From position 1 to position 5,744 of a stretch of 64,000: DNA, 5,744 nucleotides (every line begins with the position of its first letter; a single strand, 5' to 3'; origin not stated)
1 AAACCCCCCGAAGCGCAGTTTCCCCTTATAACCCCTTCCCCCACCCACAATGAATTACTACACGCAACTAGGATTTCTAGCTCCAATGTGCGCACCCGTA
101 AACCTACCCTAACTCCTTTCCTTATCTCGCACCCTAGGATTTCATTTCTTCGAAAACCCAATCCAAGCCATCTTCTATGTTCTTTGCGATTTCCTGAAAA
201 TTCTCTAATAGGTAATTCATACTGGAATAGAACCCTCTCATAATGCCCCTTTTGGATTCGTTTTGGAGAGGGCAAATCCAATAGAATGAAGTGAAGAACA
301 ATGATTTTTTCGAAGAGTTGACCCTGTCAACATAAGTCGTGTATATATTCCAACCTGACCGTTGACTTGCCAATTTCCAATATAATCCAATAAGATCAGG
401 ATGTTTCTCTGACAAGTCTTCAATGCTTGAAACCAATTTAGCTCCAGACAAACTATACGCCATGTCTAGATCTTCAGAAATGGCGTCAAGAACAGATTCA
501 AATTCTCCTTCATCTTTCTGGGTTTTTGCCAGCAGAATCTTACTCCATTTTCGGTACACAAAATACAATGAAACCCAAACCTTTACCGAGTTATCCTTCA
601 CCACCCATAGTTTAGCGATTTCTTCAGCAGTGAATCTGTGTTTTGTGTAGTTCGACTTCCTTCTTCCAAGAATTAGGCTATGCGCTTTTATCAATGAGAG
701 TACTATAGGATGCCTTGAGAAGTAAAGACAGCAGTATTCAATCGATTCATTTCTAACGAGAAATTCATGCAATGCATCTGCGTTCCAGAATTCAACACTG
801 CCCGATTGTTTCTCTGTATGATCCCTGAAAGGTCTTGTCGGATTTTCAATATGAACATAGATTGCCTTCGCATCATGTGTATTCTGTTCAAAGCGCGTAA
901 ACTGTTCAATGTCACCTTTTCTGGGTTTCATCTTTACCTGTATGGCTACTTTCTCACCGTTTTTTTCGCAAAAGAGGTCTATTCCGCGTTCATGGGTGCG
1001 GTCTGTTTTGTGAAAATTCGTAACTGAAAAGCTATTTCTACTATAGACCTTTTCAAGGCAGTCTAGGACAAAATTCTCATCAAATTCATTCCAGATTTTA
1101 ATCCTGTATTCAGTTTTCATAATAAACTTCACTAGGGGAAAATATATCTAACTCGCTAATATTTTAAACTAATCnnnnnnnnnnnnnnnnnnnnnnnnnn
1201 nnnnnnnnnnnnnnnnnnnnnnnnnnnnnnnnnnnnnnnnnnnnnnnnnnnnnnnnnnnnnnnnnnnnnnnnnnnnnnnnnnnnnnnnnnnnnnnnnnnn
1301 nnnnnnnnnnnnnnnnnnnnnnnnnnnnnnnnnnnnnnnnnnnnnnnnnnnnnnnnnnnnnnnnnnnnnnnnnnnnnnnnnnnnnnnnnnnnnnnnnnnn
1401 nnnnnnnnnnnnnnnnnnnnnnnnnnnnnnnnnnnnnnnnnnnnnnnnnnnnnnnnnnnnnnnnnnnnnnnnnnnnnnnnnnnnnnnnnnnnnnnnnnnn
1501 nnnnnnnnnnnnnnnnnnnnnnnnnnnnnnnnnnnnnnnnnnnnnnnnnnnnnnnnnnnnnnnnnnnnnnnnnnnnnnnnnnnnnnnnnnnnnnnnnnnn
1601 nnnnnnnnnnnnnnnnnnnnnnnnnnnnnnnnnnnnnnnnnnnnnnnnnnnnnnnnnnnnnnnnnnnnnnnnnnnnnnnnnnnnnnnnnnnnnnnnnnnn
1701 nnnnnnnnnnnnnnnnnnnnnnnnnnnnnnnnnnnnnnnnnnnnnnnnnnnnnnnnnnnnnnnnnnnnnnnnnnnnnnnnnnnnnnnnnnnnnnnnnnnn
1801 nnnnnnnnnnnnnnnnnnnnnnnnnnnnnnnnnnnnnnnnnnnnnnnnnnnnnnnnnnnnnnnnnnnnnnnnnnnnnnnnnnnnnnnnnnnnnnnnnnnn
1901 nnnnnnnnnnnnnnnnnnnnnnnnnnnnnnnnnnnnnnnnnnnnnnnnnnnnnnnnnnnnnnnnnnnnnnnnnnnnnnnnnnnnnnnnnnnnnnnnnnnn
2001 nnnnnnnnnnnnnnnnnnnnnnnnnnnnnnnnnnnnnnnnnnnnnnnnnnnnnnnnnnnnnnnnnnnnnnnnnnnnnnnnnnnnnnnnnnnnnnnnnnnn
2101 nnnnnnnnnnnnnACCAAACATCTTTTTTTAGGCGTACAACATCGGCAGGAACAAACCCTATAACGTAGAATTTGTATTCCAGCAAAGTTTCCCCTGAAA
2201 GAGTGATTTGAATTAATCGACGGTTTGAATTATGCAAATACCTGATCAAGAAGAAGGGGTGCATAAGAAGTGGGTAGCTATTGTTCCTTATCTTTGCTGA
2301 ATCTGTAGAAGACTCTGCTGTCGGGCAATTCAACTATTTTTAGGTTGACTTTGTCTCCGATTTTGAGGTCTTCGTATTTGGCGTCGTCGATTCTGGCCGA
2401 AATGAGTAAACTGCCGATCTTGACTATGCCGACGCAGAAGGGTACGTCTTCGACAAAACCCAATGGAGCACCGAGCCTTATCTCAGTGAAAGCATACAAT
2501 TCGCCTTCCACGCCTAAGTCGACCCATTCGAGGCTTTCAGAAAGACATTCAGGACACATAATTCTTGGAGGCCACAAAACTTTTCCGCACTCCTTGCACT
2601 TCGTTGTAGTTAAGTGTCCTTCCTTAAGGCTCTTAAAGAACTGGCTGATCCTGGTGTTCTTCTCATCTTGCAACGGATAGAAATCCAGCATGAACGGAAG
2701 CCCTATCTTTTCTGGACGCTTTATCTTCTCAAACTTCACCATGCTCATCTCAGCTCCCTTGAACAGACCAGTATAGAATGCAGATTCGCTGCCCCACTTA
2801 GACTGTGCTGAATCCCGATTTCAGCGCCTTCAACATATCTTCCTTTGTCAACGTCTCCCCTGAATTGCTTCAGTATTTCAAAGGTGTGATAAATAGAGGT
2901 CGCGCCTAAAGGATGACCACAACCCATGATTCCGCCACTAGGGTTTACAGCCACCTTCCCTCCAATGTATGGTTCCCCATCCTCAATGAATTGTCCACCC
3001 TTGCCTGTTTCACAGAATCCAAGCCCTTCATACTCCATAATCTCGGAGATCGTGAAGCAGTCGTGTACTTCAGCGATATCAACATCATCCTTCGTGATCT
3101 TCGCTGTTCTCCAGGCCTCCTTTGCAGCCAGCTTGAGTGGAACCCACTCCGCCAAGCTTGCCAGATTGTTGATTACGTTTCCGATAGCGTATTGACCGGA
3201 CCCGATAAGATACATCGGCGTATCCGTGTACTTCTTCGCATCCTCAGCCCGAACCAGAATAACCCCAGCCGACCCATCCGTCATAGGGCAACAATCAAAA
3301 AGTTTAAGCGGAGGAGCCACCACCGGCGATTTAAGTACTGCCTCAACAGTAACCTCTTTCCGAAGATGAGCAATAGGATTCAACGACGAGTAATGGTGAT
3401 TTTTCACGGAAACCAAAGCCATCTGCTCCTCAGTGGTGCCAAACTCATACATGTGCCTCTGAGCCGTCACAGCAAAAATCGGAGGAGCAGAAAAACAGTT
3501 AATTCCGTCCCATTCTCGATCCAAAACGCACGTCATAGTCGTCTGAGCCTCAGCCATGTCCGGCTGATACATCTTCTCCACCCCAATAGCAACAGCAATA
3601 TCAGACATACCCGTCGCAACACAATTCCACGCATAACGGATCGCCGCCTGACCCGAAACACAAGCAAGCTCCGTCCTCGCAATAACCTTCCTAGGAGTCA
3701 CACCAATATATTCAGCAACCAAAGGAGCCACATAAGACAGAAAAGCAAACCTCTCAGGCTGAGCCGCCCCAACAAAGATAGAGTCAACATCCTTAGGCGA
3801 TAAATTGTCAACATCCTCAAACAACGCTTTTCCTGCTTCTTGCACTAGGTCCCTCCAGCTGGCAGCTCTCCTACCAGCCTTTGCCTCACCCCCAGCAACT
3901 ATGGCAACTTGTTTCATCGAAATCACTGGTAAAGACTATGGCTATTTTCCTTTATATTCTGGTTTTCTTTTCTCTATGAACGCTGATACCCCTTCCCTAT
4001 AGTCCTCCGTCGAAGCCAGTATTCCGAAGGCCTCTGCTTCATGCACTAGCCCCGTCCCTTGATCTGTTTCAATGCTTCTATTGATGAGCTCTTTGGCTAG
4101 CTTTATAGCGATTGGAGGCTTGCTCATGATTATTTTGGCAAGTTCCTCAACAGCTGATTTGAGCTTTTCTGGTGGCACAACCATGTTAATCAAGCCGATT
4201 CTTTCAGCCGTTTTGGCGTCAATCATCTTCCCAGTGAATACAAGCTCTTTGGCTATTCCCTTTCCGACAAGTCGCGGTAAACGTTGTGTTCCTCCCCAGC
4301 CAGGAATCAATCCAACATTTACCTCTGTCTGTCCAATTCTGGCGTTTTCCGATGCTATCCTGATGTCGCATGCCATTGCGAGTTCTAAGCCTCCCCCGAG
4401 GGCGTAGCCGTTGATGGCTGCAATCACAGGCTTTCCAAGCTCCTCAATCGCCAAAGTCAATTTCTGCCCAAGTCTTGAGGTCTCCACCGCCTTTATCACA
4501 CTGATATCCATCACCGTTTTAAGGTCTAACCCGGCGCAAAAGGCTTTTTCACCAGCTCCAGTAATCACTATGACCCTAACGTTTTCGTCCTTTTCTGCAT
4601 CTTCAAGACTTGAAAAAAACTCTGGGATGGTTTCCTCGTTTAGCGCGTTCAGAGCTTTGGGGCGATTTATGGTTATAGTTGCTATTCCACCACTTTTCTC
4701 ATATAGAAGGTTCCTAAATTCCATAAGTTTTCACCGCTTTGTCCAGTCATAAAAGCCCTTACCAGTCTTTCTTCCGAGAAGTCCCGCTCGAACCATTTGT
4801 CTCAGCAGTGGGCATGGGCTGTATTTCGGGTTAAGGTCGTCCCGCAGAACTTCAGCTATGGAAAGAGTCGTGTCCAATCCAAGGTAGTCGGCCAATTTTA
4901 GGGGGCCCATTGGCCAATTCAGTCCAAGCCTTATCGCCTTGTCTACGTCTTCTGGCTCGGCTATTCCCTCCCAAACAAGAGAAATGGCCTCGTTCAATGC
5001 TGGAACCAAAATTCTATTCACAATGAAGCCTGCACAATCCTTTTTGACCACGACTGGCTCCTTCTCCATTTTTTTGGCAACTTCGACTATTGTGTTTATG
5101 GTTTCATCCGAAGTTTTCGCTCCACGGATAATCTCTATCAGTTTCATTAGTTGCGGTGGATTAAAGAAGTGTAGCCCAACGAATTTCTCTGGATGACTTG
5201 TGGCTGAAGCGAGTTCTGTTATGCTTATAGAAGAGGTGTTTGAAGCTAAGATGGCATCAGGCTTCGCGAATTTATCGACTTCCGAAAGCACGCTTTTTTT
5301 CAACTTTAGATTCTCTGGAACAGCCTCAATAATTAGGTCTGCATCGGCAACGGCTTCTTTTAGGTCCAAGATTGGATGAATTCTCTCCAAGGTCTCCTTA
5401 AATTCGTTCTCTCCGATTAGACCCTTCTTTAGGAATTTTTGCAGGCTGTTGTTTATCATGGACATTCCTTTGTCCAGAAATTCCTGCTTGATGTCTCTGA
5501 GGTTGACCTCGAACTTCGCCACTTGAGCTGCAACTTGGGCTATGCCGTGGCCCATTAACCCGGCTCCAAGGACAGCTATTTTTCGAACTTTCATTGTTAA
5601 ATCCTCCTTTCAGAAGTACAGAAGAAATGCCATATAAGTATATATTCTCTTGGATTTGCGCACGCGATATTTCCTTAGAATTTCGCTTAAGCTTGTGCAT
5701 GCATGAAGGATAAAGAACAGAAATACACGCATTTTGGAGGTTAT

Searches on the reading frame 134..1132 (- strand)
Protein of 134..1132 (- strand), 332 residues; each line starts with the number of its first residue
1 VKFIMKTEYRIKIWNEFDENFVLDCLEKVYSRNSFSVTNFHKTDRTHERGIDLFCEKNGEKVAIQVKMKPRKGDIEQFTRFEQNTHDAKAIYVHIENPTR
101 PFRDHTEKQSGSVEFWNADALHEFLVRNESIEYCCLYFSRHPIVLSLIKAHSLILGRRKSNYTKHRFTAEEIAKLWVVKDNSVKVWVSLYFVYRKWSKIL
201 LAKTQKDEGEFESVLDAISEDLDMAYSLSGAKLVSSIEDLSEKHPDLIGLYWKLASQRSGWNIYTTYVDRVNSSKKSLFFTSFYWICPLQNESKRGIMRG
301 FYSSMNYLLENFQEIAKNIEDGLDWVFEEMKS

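Call 54: find_encoding_contigs(protein=window:134-1132:-, flank=10000, max_places=4)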
Protein window:134-1132:- (332 aa): no gene with exactly this product is on record in the collection.

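Call 60: search_protein_families(library=pfam, proteins=[window:134-1132:-], max_evalue=0.001)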
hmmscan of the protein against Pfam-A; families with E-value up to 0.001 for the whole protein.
window:134-1132:- (332 aa): 2 families
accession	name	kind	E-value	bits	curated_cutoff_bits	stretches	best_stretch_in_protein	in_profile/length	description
PF04471.18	Mrr_cat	-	5.1e-06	27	21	1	22-124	9-114/115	Restriction endonuclease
PF13156.12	Mrr_cat_2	-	0.00049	20.4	22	1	27-123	11-112/127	Restriction endonuclease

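Call 95: search_protein_families(library=padloc, proteins=[window:134-1132:-], max_evalue=0.01)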
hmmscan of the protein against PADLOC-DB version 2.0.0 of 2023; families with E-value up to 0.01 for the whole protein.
window:134-1132:- (332 aa): 0 families

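Call 96: search_protein_families(library=phrogs, proteins=[window:134-1132:-], max_evalue=0.01)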
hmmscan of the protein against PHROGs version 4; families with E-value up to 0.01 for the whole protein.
window:134-1132:- (332 aa): 0 families

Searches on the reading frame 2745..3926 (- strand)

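Call 7: search_protein_families(library=pfam, proteins=[window:2745-3926:-])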
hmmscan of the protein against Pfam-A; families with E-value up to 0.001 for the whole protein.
window:2745-3926:- (393 aa): 4 families
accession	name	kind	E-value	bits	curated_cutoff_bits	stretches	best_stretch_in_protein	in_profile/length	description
PF22691.2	Thiolase_C_1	-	2.2e-35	121.9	28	1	257-389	14-143/144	Thiolase C-terminal domain-like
PF00108.29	Thiolase_N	-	1.5e-19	70.8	26.4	1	8-227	2-259/260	Thiolase, N-terminal domain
PF02803.24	Thiolase_C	-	1.2e-06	28.6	27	1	266-356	26-98/123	Thiolase, C-terminal domain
PF00109.32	ketoacyl-synt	-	8.3e-05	22.7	20.8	1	65-137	152-221/252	Beta-ketoacyl synthase, N-terminal domain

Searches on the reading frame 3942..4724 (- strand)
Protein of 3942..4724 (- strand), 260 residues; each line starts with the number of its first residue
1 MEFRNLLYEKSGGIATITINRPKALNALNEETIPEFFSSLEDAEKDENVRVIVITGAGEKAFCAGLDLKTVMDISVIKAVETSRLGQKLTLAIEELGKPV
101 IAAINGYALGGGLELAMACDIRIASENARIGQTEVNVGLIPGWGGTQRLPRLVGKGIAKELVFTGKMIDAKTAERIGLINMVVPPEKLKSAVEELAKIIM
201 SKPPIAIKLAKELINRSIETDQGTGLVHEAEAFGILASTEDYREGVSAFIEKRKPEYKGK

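Call 7: search_protein_families(library=pfam, proteins=[window:3942-4724:-])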
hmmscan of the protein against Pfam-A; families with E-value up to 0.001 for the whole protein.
window:3942-4724:- (260 aa): 2 families
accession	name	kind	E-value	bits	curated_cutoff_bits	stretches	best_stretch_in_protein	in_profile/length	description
PF00378.25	ECH_1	-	4.5e-76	255.9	27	1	9-259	1-250/251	Enoyl-CoA hydratase/isomerase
PF16113.10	ECH_2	-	3.5e-44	152.1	27.2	1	15-198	2-187/335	Enoyl-CoA hydratase/isomerase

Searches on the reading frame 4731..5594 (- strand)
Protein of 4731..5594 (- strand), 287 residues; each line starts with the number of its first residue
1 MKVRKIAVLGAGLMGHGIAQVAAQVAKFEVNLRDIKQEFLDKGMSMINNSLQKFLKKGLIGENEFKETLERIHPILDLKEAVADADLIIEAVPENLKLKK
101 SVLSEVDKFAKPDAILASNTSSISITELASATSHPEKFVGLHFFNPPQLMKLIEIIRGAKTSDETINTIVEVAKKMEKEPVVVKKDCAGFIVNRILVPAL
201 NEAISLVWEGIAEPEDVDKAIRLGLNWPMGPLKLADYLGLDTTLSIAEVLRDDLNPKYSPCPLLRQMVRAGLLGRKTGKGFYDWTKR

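Call 7: search_protein_families(library=pfam, proteins=[window:4731-5594:-])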
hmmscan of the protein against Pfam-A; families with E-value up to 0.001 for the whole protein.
window:4731-5594:- (287 aa): 3 families
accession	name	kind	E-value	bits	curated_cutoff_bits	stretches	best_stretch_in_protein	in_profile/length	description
PF02737.24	3HCDH_N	-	1.8e-69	233.7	22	1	5-186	1-179/180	3-hydroxyacyl-CoA dehydrogenase, NAD binding domain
PF00725.27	3HCDH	-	9.8e-35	119.4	22.1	1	189-284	1-97/97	3-hydroxyacyl-CoA dehydrogenase, C-terminal domain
PF01210.29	NAD_Gly3P_dh_N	-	1.5e-05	25.5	23.1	1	5-119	1-102/158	NAD-dependent glycerol-3-phosphate dehydrogenase N-terminus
